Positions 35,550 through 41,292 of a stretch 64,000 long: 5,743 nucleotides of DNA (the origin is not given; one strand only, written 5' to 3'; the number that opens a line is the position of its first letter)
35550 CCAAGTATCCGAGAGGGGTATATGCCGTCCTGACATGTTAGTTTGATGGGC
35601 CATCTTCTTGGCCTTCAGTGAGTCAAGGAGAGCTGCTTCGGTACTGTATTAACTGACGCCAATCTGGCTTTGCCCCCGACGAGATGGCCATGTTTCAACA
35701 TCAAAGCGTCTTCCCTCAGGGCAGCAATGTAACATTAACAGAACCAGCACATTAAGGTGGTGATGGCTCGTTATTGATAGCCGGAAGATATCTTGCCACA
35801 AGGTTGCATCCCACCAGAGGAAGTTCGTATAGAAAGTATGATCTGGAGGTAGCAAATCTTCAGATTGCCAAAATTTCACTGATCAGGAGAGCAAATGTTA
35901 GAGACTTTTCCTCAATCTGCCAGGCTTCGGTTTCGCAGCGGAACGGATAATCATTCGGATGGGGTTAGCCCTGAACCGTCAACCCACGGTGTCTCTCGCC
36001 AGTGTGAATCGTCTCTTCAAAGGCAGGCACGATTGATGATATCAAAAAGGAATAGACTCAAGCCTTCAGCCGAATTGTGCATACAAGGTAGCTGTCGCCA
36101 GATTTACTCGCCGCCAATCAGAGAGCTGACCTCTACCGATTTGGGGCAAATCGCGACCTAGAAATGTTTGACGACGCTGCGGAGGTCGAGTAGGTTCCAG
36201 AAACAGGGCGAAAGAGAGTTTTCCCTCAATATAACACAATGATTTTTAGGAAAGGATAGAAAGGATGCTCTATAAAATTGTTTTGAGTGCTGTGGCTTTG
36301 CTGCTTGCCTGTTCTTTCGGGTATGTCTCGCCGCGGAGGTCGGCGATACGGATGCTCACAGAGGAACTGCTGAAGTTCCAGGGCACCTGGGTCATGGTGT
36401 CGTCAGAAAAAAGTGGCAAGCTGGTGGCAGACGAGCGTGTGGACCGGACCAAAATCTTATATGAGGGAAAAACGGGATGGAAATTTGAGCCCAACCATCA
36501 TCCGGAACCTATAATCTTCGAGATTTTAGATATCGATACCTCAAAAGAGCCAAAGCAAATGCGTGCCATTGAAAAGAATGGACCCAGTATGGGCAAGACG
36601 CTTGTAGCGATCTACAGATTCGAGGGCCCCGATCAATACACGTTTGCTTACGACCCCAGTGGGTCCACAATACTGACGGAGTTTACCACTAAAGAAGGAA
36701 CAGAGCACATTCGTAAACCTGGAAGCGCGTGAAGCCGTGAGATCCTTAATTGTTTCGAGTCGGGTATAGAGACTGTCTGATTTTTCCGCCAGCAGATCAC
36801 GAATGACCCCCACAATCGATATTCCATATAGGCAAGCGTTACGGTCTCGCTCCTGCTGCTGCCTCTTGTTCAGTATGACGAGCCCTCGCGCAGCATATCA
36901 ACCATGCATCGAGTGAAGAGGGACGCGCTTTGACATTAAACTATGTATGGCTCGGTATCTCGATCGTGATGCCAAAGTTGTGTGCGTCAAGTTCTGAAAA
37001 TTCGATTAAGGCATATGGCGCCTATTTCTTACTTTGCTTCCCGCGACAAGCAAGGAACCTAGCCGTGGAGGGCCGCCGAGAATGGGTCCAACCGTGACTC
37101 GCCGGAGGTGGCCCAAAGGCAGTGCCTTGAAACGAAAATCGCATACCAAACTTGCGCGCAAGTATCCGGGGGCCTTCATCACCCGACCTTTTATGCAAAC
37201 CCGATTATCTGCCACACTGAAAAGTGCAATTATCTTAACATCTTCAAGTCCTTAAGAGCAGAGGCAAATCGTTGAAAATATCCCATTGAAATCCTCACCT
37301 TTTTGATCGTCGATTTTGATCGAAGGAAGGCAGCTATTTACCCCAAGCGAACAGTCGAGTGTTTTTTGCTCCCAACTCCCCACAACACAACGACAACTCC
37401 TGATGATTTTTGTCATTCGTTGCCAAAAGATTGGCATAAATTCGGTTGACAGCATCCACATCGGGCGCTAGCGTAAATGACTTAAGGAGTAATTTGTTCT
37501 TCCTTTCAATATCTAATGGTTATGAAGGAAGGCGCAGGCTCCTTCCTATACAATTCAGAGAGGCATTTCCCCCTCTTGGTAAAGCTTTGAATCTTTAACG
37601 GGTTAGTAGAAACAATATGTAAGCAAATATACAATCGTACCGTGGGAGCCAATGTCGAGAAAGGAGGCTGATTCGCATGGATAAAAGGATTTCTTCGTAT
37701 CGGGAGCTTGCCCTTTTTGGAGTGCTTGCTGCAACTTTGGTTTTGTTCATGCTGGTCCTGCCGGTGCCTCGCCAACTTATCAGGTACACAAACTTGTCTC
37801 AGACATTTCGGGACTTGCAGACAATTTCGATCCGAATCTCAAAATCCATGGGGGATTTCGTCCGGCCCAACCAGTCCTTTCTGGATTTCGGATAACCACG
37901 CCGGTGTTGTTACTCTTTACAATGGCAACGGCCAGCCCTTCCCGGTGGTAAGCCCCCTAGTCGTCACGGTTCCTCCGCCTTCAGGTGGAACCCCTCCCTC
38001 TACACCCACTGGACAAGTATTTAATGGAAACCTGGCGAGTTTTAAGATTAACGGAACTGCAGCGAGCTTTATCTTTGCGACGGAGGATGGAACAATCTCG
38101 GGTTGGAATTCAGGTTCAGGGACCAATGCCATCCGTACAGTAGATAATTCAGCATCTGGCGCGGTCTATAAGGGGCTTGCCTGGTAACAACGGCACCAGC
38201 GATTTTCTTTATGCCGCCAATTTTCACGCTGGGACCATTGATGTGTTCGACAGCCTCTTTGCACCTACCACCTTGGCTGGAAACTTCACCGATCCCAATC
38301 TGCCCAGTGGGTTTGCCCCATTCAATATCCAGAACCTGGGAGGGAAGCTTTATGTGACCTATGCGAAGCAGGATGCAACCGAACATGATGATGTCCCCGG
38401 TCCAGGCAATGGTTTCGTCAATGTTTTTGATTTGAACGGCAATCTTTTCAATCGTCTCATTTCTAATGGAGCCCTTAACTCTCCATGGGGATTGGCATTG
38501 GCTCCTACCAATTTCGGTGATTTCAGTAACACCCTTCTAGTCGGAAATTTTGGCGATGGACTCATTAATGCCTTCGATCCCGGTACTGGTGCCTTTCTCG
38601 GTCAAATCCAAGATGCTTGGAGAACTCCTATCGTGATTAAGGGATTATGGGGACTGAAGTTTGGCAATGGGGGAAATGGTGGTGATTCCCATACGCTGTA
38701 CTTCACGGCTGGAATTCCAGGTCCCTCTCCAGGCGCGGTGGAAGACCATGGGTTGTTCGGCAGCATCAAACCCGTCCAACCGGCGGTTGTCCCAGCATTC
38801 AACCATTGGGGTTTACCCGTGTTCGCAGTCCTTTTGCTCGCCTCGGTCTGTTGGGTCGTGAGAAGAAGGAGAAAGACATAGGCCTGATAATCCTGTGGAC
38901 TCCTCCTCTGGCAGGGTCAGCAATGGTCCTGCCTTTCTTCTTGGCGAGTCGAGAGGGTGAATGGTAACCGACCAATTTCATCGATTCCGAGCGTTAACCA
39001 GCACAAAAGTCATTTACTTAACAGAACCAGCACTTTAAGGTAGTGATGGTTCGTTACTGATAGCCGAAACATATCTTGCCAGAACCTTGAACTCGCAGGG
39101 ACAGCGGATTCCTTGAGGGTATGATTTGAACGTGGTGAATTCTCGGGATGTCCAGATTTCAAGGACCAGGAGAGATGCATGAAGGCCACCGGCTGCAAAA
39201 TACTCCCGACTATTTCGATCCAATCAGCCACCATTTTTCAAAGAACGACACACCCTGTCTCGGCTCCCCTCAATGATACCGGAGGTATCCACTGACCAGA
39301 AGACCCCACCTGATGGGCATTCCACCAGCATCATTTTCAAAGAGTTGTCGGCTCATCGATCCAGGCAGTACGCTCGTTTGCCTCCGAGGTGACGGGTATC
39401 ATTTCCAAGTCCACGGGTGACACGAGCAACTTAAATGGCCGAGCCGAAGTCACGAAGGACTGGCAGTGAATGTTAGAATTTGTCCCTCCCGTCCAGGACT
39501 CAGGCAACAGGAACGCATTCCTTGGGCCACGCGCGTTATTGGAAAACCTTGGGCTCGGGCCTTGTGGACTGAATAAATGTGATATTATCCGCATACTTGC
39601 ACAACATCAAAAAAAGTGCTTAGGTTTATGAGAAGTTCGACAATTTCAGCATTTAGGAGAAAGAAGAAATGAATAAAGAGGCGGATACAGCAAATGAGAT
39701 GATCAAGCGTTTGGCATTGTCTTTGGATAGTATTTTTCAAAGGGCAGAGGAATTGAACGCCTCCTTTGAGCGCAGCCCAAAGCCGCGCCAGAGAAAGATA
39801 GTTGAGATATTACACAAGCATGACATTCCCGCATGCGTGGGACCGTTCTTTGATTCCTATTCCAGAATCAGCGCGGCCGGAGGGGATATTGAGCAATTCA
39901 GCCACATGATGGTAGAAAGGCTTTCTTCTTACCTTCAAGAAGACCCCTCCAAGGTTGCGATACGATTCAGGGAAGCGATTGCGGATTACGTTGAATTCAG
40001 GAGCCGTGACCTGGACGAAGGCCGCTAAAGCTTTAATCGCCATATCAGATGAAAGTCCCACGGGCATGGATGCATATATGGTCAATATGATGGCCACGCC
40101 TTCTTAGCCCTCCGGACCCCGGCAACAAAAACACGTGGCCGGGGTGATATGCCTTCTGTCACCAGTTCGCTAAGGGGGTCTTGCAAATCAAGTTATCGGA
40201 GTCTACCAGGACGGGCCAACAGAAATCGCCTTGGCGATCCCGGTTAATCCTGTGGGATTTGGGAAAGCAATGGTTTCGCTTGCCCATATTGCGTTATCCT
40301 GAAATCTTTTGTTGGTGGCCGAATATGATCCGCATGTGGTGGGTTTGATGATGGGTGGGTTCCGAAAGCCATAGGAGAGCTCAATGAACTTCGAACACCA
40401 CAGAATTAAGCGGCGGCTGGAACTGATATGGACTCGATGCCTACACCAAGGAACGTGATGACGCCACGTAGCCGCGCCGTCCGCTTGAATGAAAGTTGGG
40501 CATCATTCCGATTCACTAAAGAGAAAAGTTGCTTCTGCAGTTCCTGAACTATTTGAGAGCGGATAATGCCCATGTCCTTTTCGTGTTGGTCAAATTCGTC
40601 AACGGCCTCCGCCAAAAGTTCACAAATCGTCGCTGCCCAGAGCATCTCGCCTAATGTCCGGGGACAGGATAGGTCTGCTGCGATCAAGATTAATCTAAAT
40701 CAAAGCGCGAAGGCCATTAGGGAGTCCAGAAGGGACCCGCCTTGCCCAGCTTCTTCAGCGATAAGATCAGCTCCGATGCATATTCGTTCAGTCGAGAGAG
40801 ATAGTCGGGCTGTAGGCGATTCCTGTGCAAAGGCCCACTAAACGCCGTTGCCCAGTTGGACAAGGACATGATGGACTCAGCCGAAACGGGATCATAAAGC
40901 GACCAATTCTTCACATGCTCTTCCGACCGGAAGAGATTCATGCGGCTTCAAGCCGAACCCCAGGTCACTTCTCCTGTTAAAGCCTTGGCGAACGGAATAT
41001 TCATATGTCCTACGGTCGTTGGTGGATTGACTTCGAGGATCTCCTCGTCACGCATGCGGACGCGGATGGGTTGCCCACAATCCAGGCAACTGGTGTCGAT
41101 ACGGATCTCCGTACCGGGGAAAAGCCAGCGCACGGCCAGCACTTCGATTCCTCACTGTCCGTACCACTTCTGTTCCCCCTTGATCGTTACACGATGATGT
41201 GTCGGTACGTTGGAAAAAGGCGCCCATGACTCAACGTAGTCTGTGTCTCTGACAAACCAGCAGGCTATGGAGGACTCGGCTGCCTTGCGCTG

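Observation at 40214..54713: Integron-like cassette array without an integrase (CALIN-like) built from minus-strand accessory genes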

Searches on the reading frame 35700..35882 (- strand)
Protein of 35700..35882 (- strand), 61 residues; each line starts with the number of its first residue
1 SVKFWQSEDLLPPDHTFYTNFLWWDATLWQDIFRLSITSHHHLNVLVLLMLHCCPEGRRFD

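Call 58: search_protein_families(library=pfam, proteins=[window:35700-35882:-], max_evalue=10)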
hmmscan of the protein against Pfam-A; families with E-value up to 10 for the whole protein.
seq(61 aa): 0 families

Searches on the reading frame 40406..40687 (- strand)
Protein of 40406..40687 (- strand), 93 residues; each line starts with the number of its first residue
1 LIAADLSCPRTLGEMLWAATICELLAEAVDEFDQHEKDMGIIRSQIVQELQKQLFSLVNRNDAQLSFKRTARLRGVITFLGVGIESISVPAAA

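Call 12: search_protein_families(library=pfam, proteins=[window:40406-40687:-], max_evalue=0.01)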
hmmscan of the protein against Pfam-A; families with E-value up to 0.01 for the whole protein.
window:40406-40687:- (93 aa): 0 families

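Call 76: search_protein_families(library=pfam, proteins=[window:40406-40687:-], max_evalue=0.01)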
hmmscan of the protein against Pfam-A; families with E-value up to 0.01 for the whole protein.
window:40406-40687:- (93 aa): 0 families

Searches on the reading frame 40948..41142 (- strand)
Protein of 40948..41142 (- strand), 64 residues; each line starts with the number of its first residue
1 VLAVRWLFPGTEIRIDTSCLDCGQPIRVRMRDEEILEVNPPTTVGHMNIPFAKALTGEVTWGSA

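Call 76: search_protein_families(library=pfam, proteins=[window:40948-41142:-], max_evalue=0.01)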
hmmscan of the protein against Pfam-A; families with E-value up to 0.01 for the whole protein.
window:40948-41142:- (64 aa): 1 family
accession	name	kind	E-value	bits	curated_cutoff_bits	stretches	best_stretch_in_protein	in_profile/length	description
PF03243.20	MerB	-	2.6e-06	27.9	27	1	6-54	30-77/126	Alkylmercury lyase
